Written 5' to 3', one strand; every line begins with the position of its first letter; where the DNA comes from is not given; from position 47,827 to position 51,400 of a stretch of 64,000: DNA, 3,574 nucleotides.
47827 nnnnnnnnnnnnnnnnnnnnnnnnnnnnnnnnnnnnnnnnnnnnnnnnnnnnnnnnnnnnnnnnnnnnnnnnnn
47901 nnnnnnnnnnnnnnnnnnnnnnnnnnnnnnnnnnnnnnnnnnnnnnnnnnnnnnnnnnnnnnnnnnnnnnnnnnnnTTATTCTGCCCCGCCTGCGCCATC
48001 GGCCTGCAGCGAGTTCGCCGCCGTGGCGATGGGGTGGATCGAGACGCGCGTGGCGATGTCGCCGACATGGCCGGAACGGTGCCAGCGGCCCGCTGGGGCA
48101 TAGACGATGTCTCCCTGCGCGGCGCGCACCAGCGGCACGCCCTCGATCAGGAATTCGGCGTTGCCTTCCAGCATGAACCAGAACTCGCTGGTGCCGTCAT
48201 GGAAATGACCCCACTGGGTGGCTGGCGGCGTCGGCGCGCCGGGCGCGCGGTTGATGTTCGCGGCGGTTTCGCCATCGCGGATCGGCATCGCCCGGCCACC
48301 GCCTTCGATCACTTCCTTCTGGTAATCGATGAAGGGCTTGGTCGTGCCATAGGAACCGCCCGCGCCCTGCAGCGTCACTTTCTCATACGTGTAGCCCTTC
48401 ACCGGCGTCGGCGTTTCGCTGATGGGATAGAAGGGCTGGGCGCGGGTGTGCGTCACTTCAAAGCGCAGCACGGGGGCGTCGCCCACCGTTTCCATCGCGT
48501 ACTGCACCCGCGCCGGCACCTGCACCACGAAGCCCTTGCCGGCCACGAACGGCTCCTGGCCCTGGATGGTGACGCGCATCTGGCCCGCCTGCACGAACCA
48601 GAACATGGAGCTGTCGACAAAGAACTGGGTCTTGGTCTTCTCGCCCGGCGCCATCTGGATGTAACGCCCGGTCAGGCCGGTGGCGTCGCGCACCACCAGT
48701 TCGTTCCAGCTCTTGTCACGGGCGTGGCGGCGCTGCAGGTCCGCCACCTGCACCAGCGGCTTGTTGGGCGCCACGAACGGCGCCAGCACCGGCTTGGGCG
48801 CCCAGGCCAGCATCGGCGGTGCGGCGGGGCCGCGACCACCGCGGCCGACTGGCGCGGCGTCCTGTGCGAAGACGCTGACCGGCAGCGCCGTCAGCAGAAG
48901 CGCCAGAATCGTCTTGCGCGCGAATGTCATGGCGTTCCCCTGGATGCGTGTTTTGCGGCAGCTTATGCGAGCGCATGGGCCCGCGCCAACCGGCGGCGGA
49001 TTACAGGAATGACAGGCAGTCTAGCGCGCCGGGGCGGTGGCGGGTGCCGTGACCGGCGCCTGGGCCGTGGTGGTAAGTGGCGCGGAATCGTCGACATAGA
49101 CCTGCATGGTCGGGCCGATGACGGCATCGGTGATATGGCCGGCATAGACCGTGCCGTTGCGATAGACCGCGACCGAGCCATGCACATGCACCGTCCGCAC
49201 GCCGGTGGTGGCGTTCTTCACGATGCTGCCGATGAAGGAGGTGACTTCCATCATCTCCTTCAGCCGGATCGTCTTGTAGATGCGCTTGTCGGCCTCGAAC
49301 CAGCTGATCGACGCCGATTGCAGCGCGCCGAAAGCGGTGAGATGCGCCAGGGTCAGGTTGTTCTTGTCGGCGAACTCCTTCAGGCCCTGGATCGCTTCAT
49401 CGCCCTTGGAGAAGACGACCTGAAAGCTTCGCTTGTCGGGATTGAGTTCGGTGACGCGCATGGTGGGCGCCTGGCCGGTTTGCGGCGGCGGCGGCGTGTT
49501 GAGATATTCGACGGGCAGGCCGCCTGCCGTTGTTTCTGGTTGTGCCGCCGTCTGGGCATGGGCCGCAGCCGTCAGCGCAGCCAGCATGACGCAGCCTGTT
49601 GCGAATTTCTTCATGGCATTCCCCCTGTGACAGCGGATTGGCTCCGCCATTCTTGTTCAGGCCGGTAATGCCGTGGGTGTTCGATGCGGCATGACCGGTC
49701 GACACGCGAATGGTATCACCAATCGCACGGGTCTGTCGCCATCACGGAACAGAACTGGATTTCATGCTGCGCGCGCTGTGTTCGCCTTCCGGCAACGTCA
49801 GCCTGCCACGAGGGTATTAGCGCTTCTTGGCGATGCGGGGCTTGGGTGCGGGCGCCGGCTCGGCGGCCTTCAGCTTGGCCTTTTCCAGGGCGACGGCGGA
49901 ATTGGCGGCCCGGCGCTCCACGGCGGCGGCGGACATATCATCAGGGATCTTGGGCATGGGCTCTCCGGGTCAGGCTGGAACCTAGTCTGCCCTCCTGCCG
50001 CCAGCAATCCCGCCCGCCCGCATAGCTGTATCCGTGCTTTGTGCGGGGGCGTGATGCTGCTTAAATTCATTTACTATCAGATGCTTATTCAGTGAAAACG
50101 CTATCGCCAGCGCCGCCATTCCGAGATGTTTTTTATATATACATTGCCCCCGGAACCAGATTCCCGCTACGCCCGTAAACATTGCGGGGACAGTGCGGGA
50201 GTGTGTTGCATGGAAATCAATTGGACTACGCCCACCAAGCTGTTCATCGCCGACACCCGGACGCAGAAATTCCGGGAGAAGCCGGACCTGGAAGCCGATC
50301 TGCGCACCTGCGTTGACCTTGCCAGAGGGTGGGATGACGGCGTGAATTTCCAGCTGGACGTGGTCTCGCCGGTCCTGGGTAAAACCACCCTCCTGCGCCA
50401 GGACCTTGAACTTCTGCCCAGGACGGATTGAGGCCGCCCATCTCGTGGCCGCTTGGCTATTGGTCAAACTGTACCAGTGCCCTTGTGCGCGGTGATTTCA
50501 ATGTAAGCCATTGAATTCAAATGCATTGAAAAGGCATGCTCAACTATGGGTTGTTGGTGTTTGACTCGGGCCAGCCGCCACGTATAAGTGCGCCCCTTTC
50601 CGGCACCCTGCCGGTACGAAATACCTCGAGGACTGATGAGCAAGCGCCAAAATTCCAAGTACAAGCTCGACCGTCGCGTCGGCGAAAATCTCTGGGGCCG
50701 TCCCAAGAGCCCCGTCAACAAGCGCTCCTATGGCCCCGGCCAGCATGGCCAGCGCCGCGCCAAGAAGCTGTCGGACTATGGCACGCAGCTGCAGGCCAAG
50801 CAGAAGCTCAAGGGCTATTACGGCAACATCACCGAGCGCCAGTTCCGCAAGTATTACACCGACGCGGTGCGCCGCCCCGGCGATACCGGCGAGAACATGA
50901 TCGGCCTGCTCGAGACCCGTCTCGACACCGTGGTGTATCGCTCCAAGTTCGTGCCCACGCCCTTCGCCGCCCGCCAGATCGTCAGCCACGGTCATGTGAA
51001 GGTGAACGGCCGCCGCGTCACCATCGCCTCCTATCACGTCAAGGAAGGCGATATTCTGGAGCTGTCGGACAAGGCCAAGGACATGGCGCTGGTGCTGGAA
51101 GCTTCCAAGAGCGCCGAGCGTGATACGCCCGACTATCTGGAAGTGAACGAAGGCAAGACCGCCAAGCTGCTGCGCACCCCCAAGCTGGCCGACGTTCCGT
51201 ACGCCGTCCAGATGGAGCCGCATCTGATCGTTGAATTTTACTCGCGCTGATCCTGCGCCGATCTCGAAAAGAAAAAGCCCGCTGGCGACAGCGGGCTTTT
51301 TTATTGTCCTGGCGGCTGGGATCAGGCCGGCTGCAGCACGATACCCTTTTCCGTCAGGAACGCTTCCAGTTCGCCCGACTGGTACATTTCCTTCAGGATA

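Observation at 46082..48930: Cluster of three paralogous secreted bicupins with one metal-binding and one metal-free barrel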

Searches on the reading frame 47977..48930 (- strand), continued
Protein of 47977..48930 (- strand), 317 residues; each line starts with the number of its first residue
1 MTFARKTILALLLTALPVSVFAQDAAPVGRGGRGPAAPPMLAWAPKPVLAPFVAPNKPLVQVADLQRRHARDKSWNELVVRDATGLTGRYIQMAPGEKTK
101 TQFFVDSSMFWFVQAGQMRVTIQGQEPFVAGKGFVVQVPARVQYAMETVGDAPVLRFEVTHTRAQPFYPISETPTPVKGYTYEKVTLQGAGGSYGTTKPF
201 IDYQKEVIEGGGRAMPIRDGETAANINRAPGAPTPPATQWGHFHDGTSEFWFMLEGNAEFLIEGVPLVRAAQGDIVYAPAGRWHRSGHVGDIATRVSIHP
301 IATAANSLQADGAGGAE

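Call 77: search_protein_families(library=ncbifam, proteins=[L025:9020-12022:+, L031:6966-7976:+, L024:6440-6871:+, L022:3272-4186:+, L025:4236-6128:+, L058:9133-11307:+, L008:6101-7132:-, L086:6229-7998:+], max_evalue=0.00001)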
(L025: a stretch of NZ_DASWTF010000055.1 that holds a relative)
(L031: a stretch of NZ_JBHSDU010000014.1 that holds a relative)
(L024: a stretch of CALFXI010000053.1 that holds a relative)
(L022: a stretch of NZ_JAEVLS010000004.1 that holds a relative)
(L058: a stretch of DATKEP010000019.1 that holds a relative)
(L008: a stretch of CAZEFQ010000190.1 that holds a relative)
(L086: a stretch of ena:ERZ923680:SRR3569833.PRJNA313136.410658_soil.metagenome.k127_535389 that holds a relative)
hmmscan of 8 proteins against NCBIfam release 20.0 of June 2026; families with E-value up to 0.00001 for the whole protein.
L025:9020-12022:+ (1001 aa): 13 families
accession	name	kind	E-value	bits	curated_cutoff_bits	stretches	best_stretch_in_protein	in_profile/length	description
NF007926.1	PRK10641.1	equivalog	1.2e-19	70.4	836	1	68-206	47-176/617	TonB-dependent vitamin B12 receptor BtuB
TIGR01779.1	TonB-B12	equivalog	2.7e-19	69.1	599.7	1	38-198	17-169/614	TonB-dependent vitamin B12 receptor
NF007478.2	PRK10064.1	equivalog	1.2e-15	56.9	745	1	47-191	28-166/663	catecholate siderophore receptor CirA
NF010048.1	PRK13524.1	subfamily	2.3e-14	52.8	493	1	24-193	16-186/744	FepA family TonB-dependent siderophore receptor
TIGR01785.1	TonB-hemin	subfamily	5.2e-14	51.6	316.85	1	49-196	1-142/677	TonB-dependent heme/hemoglobin receptor family protein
NF010051.0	PRK13528.1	subfamily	7.6e-14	50.9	583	1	67-195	51-184/727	FepA family TonB-dependent siderophore receptor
NF010010.0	PRK13483.1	equivalog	3.2e-13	48.5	927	1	40-194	25-174/660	ligand-gated channel protein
NF010012.0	PRK13486.1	equivalog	4e-11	42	924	1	117-197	87-172/696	TonB-dependent receptor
NF010038.0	PRK13513.1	equivalog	5.1e-11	41.8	942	1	48-193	34-175/659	ligand-gated channel protein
NF010011.0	PRK13484.1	equivalog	3.1e-09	35.7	1197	1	73-185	55-161/682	IreA family TonB-dependent siderophore receptor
NF050067.1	TonBEntbctnRecCfrA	equivalog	5.2e-09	35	1200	1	126-217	96-187/698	TonB-dependent ferric enterobactin receptor CfrA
TIGR01786.1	TonB-hemlactrns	subfamily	5.6e-09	34.9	323.75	1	62-197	18-148/719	TonB-dependent hemoglobin/transferrin/lactoferrin family receptor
NF052649.1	TonRcptRhtA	equivalog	1.7e-07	29.8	1100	1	11-198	10-183/744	TonB-dependent siderophore receptor RhtA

L031:6966-7976:+ (337 aa): 0 families

L024:6440-6871:+ (144 aa): 0 families

L022:3272-4186:+ (305 aa): 0 families

L025:4236-6128:+ (631 aa): 5 families
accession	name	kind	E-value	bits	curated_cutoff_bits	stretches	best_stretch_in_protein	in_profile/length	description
TIGR03074.1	PQQ_membr_DH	subfamily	1.6e-129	433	832.65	1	22-631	153-783/783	membrane-bound PQQ-dependent dehydrogenase, glucose/quinate/shikimate family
TIGR03075.1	PQQ_enz_alc_DH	subfamily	2.5e-77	260.7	480.05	2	23-369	18-340/530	PQQ-dependent dehydrogenase, methanol/ethanol family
TIGR04528.1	acido_non_PQQ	subfamily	2.4e-65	221.2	650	2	24-371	4-313/493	acido-empty-quinoprotein group A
TIGR03300.1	assembly_YfgL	equivalog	9.2e-17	60.8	285.2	1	89-167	58-127/377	outer membrane protein assembly factor BamB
NF008351.0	PRK11138.1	equivalog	1.9e-15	56.3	423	1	88-168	61-143/394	outer membrane protein assembly factor BamB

L058:9133-11307:+ (725 aa): 9 families
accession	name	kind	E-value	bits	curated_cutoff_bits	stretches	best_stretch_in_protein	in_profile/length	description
TIGR03075.1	PQQ_enz_alc_DH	subfamily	5.7e-103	345.3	480.05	1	202-693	13-530/530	PQQ-dependent dehydrogenase, methanol/ethanol family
TIGR04528.1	acido_non_PQQ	subfamily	6.7e-80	269.2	650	1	205-690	3-485/493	acido-empty-quinoprotein group A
TIGR03074.1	PQQ_membr_DH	subfamily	2.5e-40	138.1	832.65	3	622-695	694-768/783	membrane-bound PQQ-dependent dehydrogenase, glucose/quinate/shikimate family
TIGR03300.1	assembly_YfgL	equivalog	4.5e-16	58.5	285.2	1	222-390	30-173/377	outer membrane protein assembly factor BamB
NF041516.1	PA2928_fam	subfamily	1.3e-11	44.5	70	0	267-332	70-126/376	PA2928 family protein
NF008351.0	PRK11138.1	equivalog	1.8e-09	36.6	423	0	308-388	70-146/394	outer membrane protein assembly factor BamB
NF053615.1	SerThrKinAfsKStmc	equivalog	9.8e-09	34.4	1300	0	246-287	564-604/809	protein serine/threonine kinase AfsK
NF050122.1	bc1_QcrC_actin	exception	2.3e-06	27.1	200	1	10-122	15-121/253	cytochrome bc1 complex diheme cytochrome c subunit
NF040673.1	PLuB_PQQ_rpt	exception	5.1e-06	25.7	250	0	227-286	270-329/395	PLuB system PQQ-binding repeat protein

L008:6101-7132:- (343 aa): 4 families
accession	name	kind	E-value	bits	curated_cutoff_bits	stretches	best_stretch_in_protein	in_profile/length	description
TIGR02311.1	HpaI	equivalog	1e-19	71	368.8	1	104-283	22-198/249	4-hydroxy-2-oxoheptanedioate aldolase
TIGR03239.1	GarL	equivalog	2.5e-18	66.5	406.75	1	112-297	30-213/249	2-dehydro-3-deoxyglucarate aldolase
NF007849.0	PRK10558.1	equivalog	5.8e-18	65.2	393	1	111-297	36-220/256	2-dehydro-3-deoxyglucarate aldolase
NF007521.0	PRK10128.1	equivalog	2.7e-14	53.3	441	1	80-276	5-200/267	2-keto-3-deoxy-L-rhamnonate aldolase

L086:6229-7998:+ (590 aa): 3 families
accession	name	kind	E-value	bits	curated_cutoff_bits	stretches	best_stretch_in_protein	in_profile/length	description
NF002550.0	PRK02106.1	subfamily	1.8e-11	43.3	605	1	266-336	210-278/563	choline dehydrogenase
TIGR03970.1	mycofact_MftG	equivalog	6e-11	42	387.45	1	265-339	203-274/487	mycofactocin dehydrogenase MftG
TIGR01810.1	betA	equivalog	2.3e-06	26.6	732.1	0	265-333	202-268/532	choline dehydrogenase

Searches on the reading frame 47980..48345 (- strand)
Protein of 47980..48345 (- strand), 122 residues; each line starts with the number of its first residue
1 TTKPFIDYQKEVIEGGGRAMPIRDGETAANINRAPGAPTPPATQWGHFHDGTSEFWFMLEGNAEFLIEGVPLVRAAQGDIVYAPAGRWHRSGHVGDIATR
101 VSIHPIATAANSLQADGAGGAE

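Call 79: predict_structure(alignment_id=A5)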
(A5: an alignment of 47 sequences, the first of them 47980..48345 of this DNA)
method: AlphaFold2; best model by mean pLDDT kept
length: 122 residues; sequences in the alignment: 47
mean_pLDDT: 89.6   pTM: 0.82
mean pLDDT of the five models: 89.6, 88.6, 88.2, 88.2, 87.1
residues with pLDDT >= 90: 85; 70-90: 29; 50-70: 5; < 50: 3
segments of 3 or more residues with pLDDT < 50: 120-122
pLDDT, mean of each block of 10 residues (from residue 1): 80 87 86 94 93 96 97 98 97 96 90 72 38
secondary structure, 60 per line:
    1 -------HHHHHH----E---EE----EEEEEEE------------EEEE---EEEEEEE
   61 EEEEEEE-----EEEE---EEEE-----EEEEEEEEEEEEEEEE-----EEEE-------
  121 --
elements in order: H8-13 E28-34 E47-50 E54-67 E73-76 E80-83 E89-104 E110-113

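Call 81: fold_search(model_id=the predicted structure, library=pdb)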
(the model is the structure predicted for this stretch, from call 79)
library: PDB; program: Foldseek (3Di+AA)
matches with E <= 10: 1780; with E <= 0.001: 430
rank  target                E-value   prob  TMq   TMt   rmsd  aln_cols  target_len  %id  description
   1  1v70                  1.4e-06  1.00  0.64  0.73   3.8       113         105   18  Crystal Structure of probable antibiotics synthesis protein from Thermus thermophilus HB8 (released 2004-12-14)
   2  5cu1                  2.1e-06  1.00  0.63  0.41   6.8       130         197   25  Crystal structure of DMSP lyase DddQ from Ruegeria pomeroyi DSS-3 (released 2016-08-17)
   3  2vqa_A                2.7e-06  1.00  0.59  0.21   2.8        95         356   18  Protein-folding location can regulate Mn versus Cu- or Zn-binding. Crystal Structure of MncA. (released 2008-10-28)
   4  3h8u_B                2.8e-06  1.00  0.65  0.69   4.1       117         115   20  Crystal structure of uncharacterized conserved protein with double-stranded beta-helix domain (YP_001338853.1) from Kl (released 2009-05-12)
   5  3h8u_A                5.1e-06  1.00  0.68  0.68   4.0       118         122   21  Crystal structure of uncharacterized conserved protein with double-stranded beta-helix domain (YP_001338853.1) from Kl (released 2009-05-12)
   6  3cew_A                5.4e-06  1.00  0.56  0.58  12.3        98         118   17  Crystal structure of a cupin protein (BF4112) from Bacteroides fragilis. Northeast Structural Genomics Consortium targ (released 2008-03-25)
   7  4e2g_B                6.3e-06  1.00  0.62  0.66   4.1       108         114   22  Crystal structure of Cupin fold protein Sthe2323 from Sphaerobacter thermophilus (released 2012-03-21)
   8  1y3t_A                7.1e-06  1.00  0.58  0.22   1.6        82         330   18  Crystal structure of YxaG, a dioxygenase from Bacillus subtilis (released 2005-01-18)
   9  7zvm                  7.1e-06  1.00  0.61  0.70   3.3       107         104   18  Thermococcus barophilus phosphomannose isomerase protein structure at 1.6 A (released 2022-08-24)
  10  4e2g_D                7.9e-06  1.00  0.59  0.62   3.0        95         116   23  Crystal structure of Cupin fold protein Sthe2323 from Sphaerobacter thermophilus (released 2012-03-21)
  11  4e2g_C                8.8e-06  1.00  0.59  0.57   3.0        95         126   23  Crystal structure of Cupin fold protein Sthe2323 from Sphaerobacter thermophilus (released 2012-03-21)
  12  4axo_B                8.8e-06  1.00  0.52  0.47   5.8       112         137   12  Structure of the Clostridium difficile EutQ protein (released 2012-06-27)
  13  2vqa_C                1.1e-05  1.00  0.62  0.22   2.3        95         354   18  Protein-folding location can regulate Mn versus Cu- or Zn-binding. Crystal Structure of MncA. (released 2008-10-28)
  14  4e2g_A                1.2e-05  1.00  0.59  0.62   3.0        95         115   23  Crystal structure of Cupin fold protein Sthe2323 from Sphaerobacter thermophilus (released 2012-03-21)
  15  7x85_C                1.2e-05  1.00  0.56  0.54   2.6        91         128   12  Crystal structure of chicken CENP-C Cupin domain (released 2023-03-15)
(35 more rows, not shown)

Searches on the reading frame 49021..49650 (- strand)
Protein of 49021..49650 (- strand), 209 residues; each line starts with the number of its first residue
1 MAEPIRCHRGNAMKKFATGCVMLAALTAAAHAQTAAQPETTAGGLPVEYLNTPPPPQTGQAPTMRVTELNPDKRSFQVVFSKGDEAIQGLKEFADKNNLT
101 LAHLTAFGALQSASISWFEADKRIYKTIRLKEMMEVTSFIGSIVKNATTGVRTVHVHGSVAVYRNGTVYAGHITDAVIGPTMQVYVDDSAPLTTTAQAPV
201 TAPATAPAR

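Call 14: search_protein_families(library=pfam, proteins=[window:49021-49650:-], max_evalue=0.001)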
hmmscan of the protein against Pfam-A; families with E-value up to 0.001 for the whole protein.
window:49021-49650:- (209 aa): 1 family
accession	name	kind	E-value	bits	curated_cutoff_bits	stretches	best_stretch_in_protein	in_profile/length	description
PF03479.20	PCC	-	2.5e-19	70.2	25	1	75-186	2-112/117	Plants and Prokaryotes Conserved (PCC) domain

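Call 77: search_protein_families(library=ncbifam, proteins=[window:49021-49614:-], max_evalue=0.00001)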
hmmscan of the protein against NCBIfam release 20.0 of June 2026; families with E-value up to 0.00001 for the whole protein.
window:49021-49614:- (197 aa): 0 families

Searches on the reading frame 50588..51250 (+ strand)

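Call 14: search_protein_families(library=pfam, proteins=[window:50588-51250:+], max_evalue=0.001)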
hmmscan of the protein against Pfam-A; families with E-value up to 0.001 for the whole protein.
window:50588-51250:+ (220 aa): 2 families
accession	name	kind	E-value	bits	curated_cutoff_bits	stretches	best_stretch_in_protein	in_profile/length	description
PF00163.24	Ribosomal_S4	-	1.6e-27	96.5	23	1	20-109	2-95/95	Ribosomal protein S4/S9 N-terminal domain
PF01479.30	S4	-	3e-19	68.9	22.8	1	111-156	2-47/48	S4 domain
